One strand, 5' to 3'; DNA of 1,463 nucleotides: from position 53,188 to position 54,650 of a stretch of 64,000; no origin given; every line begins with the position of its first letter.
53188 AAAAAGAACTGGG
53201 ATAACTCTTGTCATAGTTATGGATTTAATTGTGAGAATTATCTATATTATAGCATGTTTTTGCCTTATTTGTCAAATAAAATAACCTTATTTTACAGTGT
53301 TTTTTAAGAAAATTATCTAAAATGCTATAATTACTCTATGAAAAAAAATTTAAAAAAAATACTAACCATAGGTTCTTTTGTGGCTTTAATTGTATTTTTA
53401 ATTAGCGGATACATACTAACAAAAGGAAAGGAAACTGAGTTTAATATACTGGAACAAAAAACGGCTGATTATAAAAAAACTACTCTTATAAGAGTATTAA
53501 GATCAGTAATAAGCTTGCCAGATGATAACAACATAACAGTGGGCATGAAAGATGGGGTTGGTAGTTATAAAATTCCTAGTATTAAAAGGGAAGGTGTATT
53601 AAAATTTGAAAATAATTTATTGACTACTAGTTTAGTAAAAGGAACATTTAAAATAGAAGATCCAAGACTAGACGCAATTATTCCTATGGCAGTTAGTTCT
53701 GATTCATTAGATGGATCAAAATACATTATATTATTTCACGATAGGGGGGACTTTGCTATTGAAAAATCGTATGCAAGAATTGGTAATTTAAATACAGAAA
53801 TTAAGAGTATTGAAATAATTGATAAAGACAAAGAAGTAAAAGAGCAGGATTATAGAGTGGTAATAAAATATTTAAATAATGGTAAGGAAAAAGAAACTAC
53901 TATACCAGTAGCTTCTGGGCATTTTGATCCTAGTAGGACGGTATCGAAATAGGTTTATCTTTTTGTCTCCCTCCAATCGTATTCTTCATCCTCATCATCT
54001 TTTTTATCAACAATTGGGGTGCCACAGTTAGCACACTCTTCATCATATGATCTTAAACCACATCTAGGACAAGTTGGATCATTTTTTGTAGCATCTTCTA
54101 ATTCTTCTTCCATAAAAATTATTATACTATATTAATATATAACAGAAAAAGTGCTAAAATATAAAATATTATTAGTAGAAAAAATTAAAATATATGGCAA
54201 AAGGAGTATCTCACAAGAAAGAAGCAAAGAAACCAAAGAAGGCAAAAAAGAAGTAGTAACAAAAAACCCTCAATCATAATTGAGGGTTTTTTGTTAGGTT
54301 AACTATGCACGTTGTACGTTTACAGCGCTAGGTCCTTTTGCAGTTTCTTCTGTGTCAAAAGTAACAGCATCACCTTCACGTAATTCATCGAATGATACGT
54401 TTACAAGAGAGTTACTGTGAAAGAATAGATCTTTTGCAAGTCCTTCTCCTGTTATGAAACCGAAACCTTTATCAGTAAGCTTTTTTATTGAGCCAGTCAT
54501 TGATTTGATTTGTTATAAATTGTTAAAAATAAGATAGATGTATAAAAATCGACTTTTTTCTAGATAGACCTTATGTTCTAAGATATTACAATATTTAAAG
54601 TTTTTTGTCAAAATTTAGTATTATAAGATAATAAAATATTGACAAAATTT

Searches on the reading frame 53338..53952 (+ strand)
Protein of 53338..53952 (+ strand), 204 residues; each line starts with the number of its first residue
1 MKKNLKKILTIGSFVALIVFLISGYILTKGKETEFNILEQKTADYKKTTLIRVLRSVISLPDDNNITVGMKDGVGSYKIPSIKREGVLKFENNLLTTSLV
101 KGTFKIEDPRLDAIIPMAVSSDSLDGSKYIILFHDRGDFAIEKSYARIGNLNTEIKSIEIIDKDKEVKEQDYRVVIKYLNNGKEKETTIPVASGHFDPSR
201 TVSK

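Call 10: search_protein_families(library=pfam, proteins=[window:53338-53952:+], max_evalue=0.1)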
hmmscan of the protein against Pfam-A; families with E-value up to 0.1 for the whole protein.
window:53338-53952:+ (204 aa): 2 families
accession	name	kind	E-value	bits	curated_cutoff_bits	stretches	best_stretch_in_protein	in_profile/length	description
PF17247.7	DUF5316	-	0.0014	18.8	28.7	1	4-51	1-52/74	Family of unknown function (DUF5316)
PF00404.24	Dockerin_1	-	0.084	13.5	22.9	0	161-186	4-28/57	Dockerin type I domain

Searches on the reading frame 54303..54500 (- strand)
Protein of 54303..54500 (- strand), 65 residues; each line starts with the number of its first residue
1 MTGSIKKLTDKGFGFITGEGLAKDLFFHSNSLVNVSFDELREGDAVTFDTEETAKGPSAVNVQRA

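Call 10: search_protein_families(library=pfam, proteins=[window:54303-54500:-], max_evalue=0.1)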
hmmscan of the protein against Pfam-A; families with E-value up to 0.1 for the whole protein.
window:54303-54500:- (65 aa): 3 families
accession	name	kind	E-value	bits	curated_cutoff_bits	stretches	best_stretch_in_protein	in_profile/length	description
PF00313.28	CSD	-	5.6e-19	68.2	27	1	1-64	1-65/66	'Cold-shock' DNA-binding domain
PF08206.17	OB_RNB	-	0.0074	16.4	24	1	9-35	6-32/58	Ribonuclease B OB domain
PF22707.2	S1CSD-TOTE-2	-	0.029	14.8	27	1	2-29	4-24/60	S1/CSD-like domain 2 of the TOTE conflict systems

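Call 39: find_encoding_contigs(protein=window:54303-54500:-, flank=4000, max_places=10)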
Protein window:54303-54500:- (65 aa): 19 contigs read that carry it; 10 places shown.
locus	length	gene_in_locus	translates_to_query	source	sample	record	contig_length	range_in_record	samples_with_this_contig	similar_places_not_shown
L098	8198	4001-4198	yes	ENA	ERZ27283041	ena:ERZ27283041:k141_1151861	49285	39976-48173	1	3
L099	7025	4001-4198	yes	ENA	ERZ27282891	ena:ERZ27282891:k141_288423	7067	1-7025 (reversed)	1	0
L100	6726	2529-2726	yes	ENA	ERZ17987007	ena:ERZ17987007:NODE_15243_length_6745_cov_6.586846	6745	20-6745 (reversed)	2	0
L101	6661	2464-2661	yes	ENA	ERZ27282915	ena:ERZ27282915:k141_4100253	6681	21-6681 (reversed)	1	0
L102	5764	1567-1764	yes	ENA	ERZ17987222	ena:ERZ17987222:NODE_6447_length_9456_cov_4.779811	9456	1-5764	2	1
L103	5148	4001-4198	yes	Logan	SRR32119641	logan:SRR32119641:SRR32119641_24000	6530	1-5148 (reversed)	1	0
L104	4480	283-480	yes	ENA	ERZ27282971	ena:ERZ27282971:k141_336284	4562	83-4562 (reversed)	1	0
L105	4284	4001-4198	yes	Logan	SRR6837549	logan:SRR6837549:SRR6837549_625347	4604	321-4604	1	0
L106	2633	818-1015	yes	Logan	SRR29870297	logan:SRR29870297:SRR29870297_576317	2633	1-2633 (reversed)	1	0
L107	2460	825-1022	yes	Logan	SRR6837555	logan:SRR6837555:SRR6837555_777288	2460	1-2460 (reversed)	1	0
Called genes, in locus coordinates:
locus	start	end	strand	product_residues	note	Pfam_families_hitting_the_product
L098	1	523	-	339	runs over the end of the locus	PF02423:OCD_Mu_crystall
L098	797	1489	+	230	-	PF01808:AICARFT_IMPCHas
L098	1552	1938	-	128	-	PF12643:MazG-like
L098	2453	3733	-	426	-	PF00270:DEAD, PF04851:ResIII (weak), PF16203:ERCC3_RAD25_C (weak), PF00271:Helicase_C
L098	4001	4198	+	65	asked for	PF00313:CSD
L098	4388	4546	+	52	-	-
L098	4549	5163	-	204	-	-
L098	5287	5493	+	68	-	-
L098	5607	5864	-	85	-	PF02201:SWIB, PF26291:SWIB_eIF2D (weak)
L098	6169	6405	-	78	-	-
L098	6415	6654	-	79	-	PF00581:Rhodanese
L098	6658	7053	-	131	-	PF07884:VKOR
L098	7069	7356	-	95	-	PF08922:DUF1905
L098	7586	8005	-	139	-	PF08570:DUF1761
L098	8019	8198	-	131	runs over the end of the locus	PF07681:DoxX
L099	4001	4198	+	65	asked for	PF00313:CSD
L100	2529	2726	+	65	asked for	PF00313:CSD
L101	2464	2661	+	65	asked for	PF00313:CSD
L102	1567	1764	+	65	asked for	PF00313:CSD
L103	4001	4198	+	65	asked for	PF00313:CSD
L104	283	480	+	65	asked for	PF00313:CSD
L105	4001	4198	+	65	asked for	PF00313:CSD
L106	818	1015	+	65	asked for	PF00313:CSD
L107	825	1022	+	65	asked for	PF00313:CSD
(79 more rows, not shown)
